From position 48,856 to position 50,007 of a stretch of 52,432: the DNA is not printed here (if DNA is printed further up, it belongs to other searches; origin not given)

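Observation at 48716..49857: Candidate invertible promoter switch (phase variation) for a 3159-aa SLH-anchored adhesin-like protein, with adjacent tyrosine recombinase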

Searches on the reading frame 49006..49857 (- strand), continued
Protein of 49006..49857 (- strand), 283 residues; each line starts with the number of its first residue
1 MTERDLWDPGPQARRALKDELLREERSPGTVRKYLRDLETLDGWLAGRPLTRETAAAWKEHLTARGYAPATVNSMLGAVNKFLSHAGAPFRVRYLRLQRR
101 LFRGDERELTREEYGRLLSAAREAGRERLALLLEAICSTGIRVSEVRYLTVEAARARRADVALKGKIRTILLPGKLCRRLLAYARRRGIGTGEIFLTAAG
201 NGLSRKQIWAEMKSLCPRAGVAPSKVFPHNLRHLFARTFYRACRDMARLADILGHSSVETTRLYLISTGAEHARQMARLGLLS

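Call 47: find_encoding_contigs(protein=P0085, flank=3500, max_places=10)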
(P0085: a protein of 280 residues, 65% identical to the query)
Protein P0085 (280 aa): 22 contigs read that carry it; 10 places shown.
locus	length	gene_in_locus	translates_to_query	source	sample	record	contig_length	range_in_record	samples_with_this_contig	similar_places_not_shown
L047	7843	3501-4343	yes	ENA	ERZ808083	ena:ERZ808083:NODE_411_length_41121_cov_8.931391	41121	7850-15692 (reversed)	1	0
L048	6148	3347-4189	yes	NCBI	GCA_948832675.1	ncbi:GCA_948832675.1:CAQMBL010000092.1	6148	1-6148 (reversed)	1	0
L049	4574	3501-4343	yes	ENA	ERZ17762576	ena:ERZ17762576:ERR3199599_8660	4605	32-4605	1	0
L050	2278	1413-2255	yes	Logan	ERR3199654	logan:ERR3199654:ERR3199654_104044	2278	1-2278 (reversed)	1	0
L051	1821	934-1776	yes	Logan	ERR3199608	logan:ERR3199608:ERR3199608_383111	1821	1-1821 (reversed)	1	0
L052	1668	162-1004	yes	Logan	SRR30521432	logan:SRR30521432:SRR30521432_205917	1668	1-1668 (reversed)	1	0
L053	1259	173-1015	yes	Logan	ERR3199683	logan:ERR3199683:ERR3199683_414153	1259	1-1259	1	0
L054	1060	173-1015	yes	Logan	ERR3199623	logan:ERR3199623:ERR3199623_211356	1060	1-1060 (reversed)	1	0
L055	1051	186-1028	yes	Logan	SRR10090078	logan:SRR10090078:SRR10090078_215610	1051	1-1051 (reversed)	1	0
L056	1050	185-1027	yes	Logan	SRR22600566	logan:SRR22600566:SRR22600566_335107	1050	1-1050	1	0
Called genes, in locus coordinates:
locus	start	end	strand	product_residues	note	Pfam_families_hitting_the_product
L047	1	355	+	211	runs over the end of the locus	PF02502:LacAB_rpiB, PF12408:DUF3666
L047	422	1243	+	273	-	-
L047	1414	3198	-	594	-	PF07940:Hepar_II_III_C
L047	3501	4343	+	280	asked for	PF02899:Phage_int_SAM_1 (weak), PF00589:Phage_integrase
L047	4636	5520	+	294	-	PF02899:Phage_int_SAM_1 (weak)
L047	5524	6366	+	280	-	PF14393:DUF4422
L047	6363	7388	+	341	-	PF00535:Glycos_transf_2, PF13641:Glyco_tranf_2_3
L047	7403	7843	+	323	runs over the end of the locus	PF00389:2-Hacid_dh, PF02826:2-Hacid_dh_C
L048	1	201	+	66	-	?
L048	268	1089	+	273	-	-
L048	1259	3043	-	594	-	PF07940:Hepar_II_III_C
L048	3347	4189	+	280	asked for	PF02899:Phage_int_SAM_1 (weak), PF00589:Phage_integrase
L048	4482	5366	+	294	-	PF02899:Phage_int_SAM_1 (weak)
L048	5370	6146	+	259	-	?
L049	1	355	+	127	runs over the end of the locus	?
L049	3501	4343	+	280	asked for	PF02899:Phage_int_SAM_1 (weak), PF00589:Phage_integrase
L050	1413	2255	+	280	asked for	PF02899:Phage_int_SAM_1 (weak), PF00589:Phage_integrase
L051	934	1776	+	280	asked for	PF02899:Phage_int_SAM_1 (weak), PF00589:Phage_integrase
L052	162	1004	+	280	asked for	PF02899:Phage_int_SAM_1 (weak), PF00589:Phage_integrase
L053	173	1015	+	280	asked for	PF02899:Phage_int_SAM_1 (weak), PF00589:Phage_integrase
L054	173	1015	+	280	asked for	PF02899:Phage_int_SAM_1 (weak), PF00589:Phage_integrase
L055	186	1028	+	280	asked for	PF02899:Phage_int_SAM_1 (weak), PF00589:Phage_integrase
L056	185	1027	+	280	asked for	PF02899:Phage_int_SAM_1 (weak), PF00589:Phage_integrase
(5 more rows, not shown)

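Call 50: find_encoding_contigs(protein=P0123, flank=1200, max_places=10)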
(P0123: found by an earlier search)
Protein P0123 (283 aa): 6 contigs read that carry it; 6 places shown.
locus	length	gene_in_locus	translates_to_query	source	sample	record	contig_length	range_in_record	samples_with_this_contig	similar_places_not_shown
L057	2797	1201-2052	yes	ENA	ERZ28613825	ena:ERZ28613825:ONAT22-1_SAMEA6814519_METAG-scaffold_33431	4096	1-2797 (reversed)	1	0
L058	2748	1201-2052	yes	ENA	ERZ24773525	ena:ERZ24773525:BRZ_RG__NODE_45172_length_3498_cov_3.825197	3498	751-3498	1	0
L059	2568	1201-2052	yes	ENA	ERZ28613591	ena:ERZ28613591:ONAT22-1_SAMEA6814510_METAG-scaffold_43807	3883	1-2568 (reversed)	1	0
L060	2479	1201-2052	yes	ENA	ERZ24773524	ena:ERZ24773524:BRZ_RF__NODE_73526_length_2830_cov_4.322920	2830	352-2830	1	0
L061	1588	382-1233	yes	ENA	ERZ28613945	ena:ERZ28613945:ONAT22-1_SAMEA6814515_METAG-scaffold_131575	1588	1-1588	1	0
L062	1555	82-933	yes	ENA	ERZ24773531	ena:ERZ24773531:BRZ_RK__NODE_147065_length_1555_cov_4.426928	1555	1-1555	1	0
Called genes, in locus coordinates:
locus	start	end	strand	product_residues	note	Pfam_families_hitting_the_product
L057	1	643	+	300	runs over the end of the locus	PF02645:DegV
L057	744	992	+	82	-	PF06135:IreB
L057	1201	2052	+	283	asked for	PF02899:Phage_int_SAM_1 (weak), PF00589:Phage_integrase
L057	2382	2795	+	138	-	?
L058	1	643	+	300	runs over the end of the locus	PF02645:DegV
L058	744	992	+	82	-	PF06135:IreB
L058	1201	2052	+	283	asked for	PF02899:Phage_int_SAM_1 (weak), PF00589:Phage_integrase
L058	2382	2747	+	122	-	?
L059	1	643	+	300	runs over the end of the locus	PF02645:DegV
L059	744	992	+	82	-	PF06135:IreB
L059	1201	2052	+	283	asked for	PF02899:Phage_int_SAM_1 (weak), PF00589:Phage_integrase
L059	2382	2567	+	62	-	?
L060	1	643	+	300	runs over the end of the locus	PF02645:DegV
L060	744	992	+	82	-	PF06135:IreB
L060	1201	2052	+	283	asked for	PF02899:Phage_int_SAM_1 (weak), PF00589:Phage_integrase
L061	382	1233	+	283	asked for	PF02899:Phage_int_SAM_1 (weak), PF00589:Phage_integrase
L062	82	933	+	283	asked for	PF02899:Phage_int_SAM_1 (weak), PF00589:Phage_integrase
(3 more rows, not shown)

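Call 51: find_encoding_contigs(protein=P0125, flank=1200, max_places=10)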
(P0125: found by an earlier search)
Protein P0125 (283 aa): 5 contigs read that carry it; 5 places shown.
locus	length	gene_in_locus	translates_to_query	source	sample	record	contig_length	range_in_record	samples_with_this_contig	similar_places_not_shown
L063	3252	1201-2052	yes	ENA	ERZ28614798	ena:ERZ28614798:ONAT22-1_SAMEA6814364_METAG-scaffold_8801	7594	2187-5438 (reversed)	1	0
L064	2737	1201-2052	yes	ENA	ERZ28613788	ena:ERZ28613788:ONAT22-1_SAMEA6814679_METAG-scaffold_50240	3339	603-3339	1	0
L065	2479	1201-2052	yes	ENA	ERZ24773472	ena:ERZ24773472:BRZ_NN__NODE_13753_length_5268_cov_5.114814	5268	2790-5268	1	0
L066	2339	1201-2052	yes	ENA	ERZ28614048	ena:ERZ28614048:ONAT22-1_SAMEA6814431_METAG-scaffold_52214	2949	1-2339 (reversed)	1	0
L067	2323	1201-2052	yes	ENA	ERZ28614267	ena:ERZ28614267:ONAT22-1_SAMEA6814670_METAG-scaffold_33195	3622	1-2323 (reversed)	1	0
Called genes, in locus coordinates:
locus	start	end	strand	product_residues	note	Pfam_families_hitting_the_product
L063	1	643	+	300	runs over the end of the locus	PF02645:DegV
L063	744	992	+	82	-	PF06135:IreB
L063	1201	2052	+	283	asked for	PF02899:Phage_int_SAM_1 (weak), PF00589:Phage_integrase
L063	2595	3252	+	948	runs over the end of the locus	?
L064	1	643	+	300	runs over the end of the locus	PF02645:DegV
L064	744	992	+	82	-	PF06135:IreB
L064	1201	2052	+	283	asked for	PF02899:Phage_int_SAM_1 (weak), PF00589:Phage_integrase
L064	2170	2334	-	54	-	-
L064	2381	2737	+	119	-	?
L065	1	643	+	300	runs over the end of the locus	PF02645:DegV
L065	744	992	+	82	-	PF06135:IreB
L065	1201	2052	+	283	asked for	PF02899:Phage_int_SAM_1 (weak), PF00589:Phage_integrase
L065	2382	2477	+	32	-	?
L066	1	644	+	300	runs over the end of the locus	PF02645:DegV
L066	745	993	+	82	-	PF06135:IreB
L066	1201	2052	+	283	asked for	PF02899:Phage_int_SAM_1 (weak), PF00589:Phage_integrase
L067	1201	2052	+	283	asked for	PF02899:Phage_int_SAM_1 (weak), PF00589:Phage_integrase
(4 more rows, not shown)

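Call 54: search_solved_structures(query=window:49006-49857:-, max_evalue=0.00001, show_alignments=2)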
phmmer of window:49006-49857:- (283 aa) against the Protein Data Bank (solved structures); distinct sequences matched with E-value up to 0.00001: 6.
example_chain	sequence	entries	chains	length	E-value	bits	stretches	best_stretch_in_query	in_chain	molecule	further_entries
4a8e_A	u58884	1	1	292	5.6e-16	62.5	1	24-276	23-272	PROBABLE TYROSINE RECOMBINASE XERC-LIKE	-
1a0p_A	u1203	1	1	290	2.1e-13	54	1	23-276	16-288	SITE-SPECIFIC RECOMBINASE XERD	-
5dcf_A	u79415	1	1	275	1.8e-10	44.4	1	128-276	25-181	Tyrosine recombinase XerD,DNA translocase FtsK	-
5hxy_A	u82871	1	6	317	6.4e-09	39.3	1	109-265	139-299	Tyrosine recombinase XerA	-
5jjv_A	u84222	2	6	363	1.7e-07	34.7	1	106-265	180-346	Tyrosine recombinase XerH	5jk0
9i5v_14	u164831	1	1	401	1.1e-06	32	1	52-276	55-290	Ribosome-associated translation inhibitor RaiA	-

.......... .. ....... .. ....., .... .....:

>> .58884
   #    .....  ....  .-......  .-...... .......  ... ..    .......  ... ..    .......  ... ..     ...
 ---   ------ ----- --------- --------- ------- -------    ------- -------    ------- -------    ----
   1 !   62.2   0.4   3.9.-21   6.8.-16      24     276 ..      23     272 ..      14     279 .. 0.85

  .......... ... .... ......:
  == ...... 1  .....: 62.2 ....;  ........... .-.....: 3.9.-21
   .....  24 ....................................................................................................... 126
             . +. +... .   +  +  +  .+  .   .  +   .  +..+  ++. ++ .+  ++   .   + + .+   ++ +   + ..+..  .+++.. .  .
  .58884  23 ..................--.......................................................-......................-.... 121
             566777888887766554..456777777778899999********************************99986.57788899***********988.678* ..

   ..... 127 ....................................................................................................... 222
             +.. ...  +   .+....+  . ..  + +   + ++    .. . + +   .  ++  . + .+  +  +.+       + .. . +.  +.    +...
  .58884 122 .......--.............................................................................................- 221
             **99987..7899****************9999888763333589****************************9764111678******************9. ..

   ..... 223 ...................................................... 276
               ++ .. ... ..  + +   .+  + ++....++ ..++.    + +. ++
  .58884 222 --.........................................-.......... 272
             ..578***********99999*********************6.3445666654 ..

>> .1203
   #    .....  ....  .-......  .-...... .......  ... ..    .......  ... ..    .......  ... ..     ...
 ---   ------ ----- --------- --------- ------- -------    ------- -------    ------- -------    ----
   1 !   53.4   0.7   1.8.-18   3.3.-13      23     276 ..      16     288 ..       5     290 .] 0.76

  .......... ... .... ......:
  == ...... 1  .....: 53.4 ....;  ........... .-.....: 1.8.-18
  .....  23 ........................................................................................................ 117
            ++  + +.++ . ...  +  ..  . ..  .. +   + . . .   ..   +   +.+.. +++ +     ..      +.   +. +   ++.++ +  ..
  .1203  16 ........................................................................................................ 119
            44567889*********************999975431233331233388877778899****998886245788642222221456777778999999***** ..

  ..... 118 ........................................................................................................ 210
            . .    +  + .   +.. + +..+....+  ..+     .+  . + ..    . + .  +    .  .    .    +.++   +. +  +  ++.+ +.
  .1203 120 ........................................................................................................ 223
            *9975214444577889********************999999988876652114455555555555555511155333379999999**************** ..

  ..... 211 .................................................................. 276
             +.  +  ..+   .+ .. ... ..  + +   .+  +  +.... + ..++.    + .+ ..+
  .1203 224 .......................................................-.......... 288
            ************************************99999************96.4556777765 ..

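Call 58: search_protein_families(library=pfam, proteins=[L021:4647-5522:+, L031:2862-3737:+, L047:4636-5520:+], max_evalue=0.1)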
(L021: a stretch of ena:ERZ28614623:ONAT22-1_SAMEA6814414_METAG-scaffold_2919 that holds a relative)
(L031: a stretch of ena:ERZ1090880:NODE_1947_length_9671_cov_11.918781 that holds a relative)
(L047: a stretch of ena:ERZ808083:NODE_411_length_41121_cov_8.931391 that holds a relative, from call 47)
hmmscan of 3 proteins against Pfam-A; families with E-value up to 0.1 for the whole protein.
L021:4647-5522:+ (291 aa): 4 families
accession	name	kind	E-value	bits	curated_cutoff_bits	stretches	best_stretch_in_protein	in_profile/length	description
PF02899.23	Phage_int_SAM_1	-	5.2e-07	30.3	22.3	1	31-107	1-82/83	Phage integrase, N-terminal SAM-like domain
PF00589.27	Phage_integrase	-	0.00076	19.7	27.1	1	124-235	3-122/172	Phage integrase family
PF13495.12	Phage_int_SAM_4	-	0.0032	18.3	27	0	26-64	41-80/85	Phage integrase, N-terminal SAM-like domain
PF22798.2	DUF5817_CT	-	0.067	13.5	29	0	32-53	33-54/54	DUF5817, C-terminal domain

L031:2862-3737:+ (291 aa): 2 families
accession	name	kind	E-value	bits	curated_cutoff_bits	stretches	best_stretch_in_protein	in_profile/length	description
PF02899.23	Phage_int_SAM_1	-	8.9e-06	26.3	22.3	1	31-104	1-79/83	Phage integrase, N-terminal SAM-like domain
PF03603.18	DNA_III_psi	-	0.0089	16.7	22.2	1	100-171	7-76/127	DNA polymerase III psi subunit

L047:4636-5520:+ (294 aa): 2 families
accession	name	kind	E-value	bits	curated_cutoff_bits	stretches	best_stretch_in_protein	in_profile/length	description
PF02899.23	Phage_int_SAM_1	-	4.9e-06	27.2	22.3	1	41-113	3-79/83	Phage integrase, N-terminal SAM-like domain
PF13495.12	Phage_int_SAM_4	-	0.043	14.7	27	0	43-73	6-37/85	Phage integrase, N-terminal SAM-like domain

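Call 64: find_encoding_contigs(protein=P0077, flank=4000, max_places=6)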
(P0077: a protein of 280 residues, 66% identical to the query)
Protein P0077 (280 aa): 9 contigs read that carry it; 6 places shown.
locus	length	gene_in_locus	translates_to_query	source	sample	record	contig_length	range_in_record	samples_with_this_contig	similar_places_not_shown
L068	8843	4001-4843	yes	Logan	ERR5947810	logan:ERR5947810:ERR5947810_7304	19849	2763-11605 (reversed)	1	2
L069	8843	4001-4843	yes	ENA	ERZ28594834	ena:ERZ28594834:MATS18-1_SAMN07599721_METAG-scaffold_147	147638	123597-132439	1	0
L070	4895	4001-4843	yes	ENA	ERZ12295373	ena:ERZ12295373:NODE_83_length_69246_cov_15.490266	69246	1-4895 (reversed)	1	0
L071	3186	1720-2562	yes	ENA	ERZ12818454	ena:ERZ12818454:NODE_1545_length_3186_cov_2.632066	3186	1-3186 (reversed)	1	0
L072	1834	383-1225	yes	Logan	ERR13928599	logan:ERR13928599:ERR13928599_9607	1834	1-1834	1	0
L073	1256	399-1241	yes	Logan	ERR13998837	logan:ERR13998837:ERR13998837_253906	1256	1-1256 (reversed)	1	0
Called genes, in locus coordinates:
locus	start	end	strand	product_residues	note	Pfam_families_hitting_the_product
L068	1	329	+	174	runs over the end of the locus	PF12802:MarR_2, PF13463:HTH_27 (weak), PF01047:MarR, PF13412:HTH_24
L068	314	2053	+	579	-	PF00664:ABC_membrane, PF00005:ABC_tran, PF02463:SMC_N (faint)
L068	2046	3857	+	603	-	PF00664:ABC_membrane, PF13401:AAA_22 (faint), PF00005:ABC_tran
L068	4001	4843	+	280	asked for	PF02899:Phage_int_SAM_1, PF00589:Phage_integrase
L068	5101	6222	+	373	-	PF22799:PIR1-like_C (faint), PF14311:DUF4379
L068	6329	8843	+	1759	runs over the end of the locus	?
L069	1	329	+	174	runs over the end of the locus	PF12802:MarR_2, PF13463:HTH_27 (weak), PF01047:MarR, PF13412:HTH_24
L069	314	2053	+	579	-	PF00664:ABC_membrane, PF00005:ABC_tran, PF02463:SMC_N (faint)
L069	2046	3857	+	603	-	PF00664:ABC_membrane, PF13401:AAA_22 (faint), PF00005:ABC_tran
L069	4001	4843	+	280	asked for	PF02899:Phage_int_SAM_1, PF00589:Phage_integrase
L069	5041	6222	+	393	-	PF14311:DUF4379, PF22799:PIR1-like_C (faint), PF14311:DUF4379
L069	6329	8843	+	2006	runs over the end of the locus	PF18676:MBG_2, PF18998:Flg_new_2, PF00395:SLH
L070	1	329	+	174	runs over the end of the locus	PF12802:MarR_2, PF13463:HTH_27 (weak), PF01047:MarR, PF13412:HTH_24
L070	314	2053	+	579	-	PF00664:ABC_membrane, PF00005:ABC_tran, PF02463:SMC_N (faint)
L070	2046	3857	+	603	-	PF00664:ABC_membrane, PF13401:AAA_22 (faint), PF00005:ABC_tran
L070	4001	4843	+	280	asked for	PF02899:Phage_int_SAM_1, PF00589:Phage_integrase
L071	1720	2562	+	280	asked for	PF02899:Phage_int_SAM_1, PF00589:Phage_integrase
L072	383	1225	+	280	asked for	PF02899:Phage_int_SAM_1, PF00589:Phage_integrase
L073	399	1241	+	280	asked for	PF02899:Phage_int_SAM_1, PF00589:Phage_integrase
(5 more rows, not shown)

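Call 65: find_encoding_contigs(protein=P0035, flank=4000, max_places=10)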
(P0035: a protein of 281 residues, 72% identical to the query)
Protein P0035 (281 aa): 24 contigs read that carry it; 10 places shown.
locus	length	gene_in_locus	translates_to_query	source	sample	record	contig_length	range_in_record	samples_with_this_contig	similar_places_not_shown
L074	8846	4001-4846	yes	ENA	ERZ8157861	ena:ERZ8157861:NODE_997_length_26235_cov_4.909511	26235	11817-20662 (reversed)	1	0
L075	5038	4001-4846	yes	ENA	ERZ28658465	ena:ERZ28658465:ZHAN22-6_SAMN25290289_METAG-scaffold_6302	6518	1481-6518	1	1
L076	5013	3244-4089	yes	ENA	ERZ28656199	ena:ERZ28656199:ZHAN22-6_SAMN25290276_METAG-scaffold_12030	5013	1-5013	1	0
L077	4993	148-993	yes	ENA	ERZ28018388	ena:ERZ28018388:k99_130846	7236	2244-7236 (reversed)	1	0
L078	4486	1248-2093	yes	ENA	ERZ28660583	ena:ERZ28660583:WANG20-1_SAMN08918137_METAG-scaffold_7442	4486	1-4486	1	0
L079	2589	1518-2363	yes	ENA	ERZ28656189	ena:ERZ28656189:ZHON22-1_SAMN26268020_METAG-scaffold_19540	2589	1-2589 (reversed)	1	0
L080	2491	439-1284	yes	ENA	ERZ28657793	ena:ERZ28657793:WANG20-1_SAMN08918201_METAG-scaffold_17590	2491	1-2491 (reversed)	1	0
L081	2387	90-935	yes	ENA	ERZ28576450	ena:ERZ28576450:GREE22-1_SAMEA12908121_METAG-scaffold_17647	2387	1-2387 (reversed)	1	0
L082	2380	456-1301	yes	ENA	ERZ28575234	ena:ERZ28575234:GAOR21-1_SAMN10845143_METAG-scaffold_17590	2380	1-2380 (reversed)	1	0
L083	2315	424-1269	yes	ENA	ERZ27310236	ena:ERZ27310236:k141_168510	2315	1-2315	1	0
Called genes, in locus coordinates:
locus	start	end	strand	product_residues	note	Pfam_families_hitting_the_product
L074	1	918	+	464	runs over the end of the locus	PF01266:DAO (faint), PF07992:Pyr_redox_2 (faint), PF21688:FAD-depend_C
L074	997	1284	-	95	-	-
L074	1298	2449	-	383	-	-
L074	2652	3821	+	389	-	PF00390:malic, PF00208:ELFV_dehydrog (weak), PF03949:Malic_M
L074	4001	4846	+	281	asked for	PF02899:Phage_int_SAM_1, PF00589:Phage_integrase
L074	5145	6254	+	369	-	PF00072:Response_reg, PF13487:HD_5, PF01966:HD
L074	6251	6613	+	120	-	PF01627:Hpt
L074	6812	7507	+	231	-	PF09359:VTC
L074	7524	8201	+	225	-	PF16316:DUF4956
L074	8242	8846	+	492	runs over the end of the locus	PF08757:CotH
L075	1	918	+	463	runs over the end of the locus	PF01266:DAO (faint), PF01494:FAD_binding_3 (faint), PF01946:Thi4 (faint), PF05834:Lycopene_cycl (faint), PF07992:Pyr_redox_2 (faint), PF13738:Pyr_redox_3 (faint), PF21688:FAD-depend_C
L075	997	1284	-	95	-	-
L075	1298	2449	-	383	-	-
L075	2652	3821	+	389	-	PF00390:malic, PF00208:ELFV_dehydrog (weak), PF03949:Malic_M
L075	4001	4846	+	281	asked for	PF02899:Phage_int_SAM_1, PF00589:Phage_integrase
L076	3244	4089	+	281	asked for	PF02899:Phage_int_SAM_1, PF00589:Phage_integrase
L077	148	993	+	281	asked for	PF02899:Phage_int_SAM_1, PF00589:Phage_integrase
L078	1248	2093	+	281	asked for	PF02899:Phage_int_SAM_1, PF00589:Phage_integrase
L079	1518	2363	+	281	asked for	PF02899:Phage_int_SAM_1, PF00589:Phage_integrase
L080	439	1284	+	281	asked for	PF02899:Phage_int_SAM_1, PF00589:Phage_integrase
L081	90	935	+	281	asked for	PF02899:Phage_int_SAM_1, PF00589:Phage_integrase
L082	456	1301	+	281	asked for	PF02899:Phage_int_SAM_1, PF00589:Phage_integrase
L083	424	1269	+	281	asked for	PF02899:Phage_int_SAM_1, PF00589:Phage_integrase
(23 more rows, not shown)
